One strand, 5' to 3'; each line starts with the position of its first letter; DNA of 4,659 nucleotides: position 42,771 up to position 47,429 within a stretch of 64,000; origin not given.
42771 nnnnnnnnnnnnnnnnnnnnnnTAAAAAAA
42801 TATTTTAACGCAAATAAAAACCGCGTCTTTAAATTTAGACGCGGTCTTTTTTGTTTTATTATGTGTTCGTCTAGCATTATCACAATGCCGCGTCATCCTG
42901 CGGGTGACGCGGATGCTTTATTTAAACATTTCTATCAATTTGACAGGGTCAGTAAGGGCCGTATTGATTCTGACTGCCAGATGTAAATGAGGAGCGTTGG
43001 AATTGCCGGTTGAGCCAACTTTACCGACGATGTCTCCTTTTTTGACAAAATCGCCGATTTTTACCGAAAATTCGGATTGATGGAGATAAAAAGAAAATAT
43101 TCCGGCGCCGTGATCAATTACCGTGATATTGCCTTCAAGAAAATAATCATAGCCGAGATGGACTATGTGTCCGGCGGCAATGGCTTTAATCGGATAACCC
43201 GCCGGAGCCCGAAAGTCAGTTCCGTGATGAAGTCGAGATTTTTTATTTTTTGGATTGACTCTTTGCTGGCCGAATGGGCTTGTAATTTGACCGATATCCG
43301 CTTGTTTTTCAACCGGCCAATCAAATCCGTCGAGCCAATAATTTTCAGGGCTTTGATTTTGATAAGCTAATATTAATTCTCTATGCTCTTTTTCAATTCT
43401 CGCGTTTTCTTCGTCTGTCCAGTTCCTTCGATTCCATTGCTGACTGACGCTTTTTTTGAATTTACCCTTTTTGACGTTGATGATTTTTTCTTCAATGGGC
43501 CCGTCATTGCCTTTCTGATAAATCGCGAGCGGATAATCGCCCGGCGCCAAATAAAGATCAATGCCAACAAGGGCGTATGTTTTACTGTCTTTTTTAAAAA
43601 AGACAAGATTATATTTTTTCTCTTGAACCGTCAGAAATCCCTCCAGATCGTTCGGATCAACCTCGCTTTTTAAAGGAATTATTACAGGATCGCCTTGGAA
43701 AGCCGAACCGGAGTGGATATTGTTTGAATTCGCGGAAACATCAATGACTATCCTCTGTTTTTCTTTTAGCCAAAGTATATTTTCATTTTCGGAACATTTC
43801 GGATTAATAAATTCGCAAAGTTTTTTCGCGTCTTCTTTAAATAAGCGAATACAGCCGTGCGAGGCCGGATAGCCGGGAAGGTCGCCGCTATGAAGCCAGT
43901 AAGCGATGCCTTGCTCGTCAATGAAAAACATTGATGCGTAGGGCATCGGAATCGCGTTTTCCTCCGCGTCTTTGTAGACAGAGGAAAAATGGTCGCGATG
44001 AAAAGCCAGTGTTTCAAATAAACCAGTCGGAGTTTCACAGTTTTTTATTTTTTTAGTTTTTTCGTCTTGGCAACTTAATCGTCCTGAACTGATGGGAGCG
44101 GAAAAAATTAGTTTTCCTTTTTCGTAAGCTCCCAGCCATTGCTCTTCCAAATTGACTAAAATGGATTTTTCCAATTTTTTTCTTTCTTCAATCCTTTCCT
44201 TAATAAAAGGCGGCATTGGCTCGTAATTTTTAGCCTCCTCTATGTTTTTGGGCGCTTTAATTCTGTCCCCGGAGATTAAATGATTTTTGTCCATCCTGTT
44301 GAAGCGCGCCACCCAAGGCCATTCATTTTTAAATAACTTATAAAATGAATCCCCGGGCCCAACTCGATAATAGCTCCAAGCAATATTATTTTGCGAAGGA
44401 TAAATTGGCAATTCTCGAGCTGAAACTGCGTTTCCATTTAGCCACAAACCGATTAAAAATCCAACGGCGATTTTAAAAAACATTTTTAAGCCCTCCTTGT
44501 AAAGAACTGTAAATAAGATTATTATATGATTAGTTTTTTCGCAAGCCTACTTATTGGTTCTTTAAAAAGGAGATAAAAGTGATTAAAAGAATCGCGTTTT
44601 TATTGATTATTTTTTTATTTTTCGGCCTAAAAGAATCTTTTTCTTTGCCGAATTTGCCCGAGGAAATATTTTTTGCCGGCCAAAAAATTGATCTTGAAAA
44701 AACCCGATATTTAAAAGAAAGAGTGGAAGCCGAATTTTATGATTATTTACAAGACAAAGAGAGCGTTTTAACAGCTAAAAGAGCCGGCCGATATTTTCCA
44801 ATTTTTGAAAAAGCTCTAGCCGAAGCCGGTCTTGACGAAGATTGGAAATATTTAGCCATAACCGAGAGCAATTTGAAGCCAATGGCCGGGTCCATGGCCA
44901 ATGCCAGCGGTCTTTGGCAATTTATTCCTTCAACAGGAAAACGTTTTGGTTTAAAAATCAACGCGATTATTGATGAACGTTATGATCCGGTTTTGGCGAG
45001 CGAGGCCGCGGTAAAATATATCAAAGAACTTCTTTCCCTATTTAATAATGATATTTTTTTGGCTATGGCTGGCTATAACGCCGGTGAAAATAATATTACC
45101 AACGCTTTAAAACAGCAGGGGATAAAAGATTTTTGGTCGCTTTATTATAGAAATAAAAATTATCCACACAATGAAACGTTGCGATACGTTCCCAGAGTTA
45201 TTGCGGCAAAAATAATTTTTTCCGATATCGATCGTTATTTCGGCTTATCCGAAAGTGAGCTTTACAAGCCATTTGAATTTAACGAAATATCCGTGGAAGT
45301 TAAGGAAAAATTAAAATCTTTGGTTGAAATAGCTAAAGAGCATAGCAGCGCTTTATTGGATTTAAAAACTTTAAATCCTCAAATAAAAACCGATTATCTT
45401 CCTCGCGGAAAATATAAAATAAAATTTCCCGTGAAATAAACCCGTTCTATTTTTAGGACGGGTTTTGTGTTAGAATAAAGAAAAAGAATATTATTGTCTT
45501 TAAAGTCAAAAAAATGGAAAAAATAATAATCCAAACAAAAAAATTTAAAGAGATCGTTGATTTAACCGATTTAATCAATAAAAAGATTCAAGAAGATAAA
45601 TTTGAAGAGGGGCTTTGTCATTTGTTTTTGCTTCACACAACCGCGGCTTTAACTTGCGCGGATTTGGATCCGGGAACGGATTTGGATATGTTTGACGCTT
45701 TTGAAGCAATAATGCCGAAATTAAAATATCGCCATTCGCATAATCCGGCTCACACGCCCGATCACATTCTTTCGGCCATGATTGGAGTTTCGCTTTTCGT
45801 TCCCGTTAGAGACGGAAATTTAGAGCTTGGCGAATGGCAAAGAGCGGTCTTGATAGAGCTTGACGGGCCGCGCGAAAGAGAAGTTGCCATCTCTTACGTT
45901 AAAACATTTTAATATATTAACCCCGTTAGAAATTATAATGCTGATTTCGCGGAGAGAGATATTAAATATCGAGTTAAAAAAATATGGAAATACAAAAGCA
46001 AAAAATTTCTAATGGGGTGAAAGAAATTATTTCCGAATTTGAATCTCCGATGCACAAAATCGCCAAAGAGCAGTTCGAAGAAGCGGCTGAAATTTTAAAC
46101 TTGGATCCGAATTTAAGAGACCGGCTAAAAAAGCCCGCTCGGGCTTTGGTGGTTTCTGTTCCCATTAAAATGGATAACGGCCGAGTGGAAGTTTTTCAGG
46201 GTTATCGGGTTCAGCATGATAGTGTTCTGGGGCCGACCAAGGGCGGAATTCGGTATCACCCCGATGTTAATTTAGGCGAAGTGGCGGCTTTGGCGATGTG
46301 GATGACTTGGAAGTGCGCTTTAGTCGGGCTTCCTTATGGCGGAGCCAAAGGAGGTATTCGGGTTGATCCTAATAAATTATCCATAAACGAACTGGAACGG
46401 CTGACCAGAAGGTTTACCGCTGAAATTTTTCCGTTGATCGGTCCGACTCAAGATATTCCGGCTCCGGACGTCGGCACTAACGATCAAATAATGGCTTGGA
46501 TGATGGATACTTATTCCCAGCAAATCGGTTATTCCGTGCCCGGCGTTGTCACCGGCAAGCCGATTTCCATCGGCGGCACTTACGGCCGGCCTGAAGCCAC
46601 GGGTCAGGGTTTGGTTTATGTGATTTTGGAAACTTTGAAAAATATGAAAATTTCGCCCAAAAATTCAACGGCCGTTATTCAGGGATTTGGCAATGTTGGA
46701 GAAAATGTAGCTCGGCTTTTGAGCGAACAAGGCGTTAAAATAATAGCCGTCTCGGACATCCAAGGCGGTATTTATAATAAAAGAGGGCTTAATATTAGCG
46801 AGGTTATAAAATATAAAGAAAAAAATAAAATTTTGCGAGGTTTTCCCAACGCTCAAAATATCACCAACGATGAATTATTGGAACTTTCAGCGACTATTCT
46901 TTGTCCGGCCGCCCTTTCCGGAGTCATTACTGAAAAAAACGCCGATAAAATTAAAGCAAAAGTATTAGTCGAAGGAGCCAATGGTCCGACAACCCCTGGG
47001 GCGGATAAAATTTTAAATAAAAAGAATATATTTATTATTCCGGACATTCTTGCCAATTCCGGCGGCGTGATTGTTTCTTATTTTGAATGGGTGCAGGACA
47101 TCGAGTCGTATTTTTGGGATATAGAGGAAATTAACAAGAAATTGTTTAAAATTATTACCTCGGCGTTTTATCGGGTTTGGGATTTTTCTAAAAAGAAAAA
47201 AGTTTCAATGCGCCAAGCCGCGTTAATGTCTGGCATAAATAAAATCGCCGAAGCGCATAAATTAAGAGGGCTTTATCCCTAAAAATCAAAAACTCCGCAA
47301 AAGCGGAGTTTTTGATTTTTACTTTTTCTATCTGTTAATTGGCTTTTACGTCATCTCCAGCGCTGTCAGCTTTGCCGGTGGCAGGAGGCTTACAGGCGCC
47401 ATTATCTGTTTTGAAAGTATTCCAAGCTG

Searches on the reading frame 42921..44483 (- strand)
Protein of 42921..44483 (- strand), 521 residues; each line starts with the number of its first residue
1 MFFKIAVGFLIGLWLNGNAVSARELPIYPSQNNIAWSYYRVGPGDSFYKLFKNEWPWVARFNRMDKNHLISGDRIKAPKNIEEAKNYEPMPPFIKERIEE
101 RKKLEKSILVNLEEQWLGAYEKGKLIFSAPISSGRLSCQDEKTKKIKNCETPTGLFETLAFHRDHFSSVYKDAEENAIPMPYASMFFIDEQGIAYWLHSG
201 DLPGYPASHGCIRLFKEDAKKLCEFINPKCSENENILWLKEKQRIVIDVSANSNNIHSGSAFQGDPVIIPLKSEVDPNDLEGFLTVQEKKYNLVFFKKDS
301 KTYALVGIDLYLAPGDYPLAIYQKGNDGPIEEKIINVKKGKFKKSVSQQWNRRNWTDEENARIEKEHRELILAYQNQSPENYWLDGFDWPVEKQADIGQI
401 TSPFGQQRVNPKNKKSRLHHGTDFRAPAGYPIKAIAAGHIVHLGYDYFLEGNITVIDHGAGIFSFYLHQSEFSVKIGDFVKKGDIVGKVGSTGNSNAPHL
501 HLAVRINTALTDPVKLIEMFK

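Call 40: search_protein_families(library=pfam, proteins=[window:42921-44483:-], max_evalue=0.001)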
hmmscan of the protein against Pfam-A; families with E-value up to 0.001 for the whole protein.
window:42921-44483:- (521 aa): 2 families
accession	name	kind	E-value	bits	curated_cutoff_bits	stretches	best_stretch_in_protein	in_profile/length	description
PF01551.29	Peptidase_M23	-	7.8e-28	97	28.7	1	418-513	2-96/96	Peptidase family M23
PF03734.19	YkuD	-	8e-18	65.9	23.4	1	106-234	2-140/146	L,D-transpeptidase catalytic domain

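Call 63: find_encoding_contigs(protein=window:42921-44483:-, flank=1500, max_places=8)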
Protein window:42921-44483:- (521 aa): 1 contig read that carries it; 1 place shown.
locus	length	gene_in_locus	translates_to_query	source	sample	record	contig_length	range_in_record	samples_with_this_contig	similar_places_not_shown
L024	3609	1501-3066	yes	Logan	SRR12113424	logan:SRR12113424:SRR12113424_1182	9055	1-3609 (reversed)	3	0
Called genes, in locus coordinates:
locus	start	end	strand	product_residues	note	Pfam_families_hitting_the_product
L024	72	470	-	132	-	PF01894:YjbQ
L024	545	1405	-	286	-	PF01464:SLT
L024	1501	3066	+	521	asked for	PF03734:YkuD, PF01551:Peptidase_M23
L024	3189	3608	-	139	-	?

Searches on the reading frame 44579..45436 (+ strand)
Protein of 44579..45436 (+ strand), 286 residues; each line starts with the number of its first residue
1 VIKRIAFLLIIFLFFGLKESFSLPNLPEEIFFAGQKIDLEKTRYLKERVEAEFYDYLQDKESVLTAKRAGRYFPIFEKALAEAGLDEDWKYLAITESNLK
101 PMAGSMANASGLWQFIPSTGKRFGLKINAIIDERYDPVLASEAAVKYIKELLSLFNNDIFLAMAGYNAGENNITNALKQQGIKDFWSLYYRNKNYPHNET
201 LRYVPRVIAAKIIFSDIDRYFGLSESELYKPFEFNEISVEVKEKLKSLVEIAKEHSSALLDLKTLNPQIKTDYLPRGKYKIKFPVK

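Call 40: search_protein_families(library=pfam, proteins=[window:44579-45436:+], max_evalue=0.001)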
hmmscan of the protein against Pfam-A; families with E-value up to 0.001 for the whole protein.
window:44579-45436:+ (286 aa): 1 family
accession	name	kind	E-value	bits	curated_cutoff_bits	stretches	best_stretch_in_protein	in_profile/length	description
PF01464.25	SLT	-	1.5e-25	89.5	21.3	1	86-186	14-114/117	Transglycosylase SLT domain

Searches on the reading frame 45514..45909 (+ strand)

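Call 61: search_protein_families(library=pfam, proteins=[window:45514-45909:+], max_evalue=0.001)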
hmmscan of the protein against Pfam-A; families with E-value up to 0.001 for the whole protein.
window:45514-45909:+ (132 aa): 1 family
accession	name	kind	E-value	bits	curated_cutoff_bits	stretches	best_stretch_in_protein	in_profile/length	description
PF01894.22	UPF0047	-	4.9e-31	107.7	27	1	16-126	1-115/117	Uncharacterised protein family UPF0047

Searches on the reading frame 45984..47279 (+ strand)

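Call 61: search_protein_families(library=pfam, proteins=[window:45984-47279:+], max_evalue=0.001)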
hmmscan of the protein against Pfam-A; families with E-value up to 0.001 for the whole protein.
window:45984-47279:+ (432 aa): 3 families
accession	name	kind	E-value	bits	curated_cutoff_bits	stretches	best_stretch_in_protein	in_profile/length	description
PF00208.27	ELFV_dehydrog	-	1.3e-77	261.2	23.4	1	197-429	1-241/241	Glutamate/Leucine/Phenylalanine/Valine dehydrogenase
PF02812.23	ELFV_dehydrog_N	-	2.2e-60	202.5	25.3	1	51-178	1-128/129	Glu/Leu/Phe/Val dehydrogenase, dimerisation domain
PF02826.25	2-Hacid_dh_C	-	0.00062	19.6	25.1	0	221-259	30-68/178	D-isomer specific 2-hydroxyacid dehydrogenase, NAD binding domain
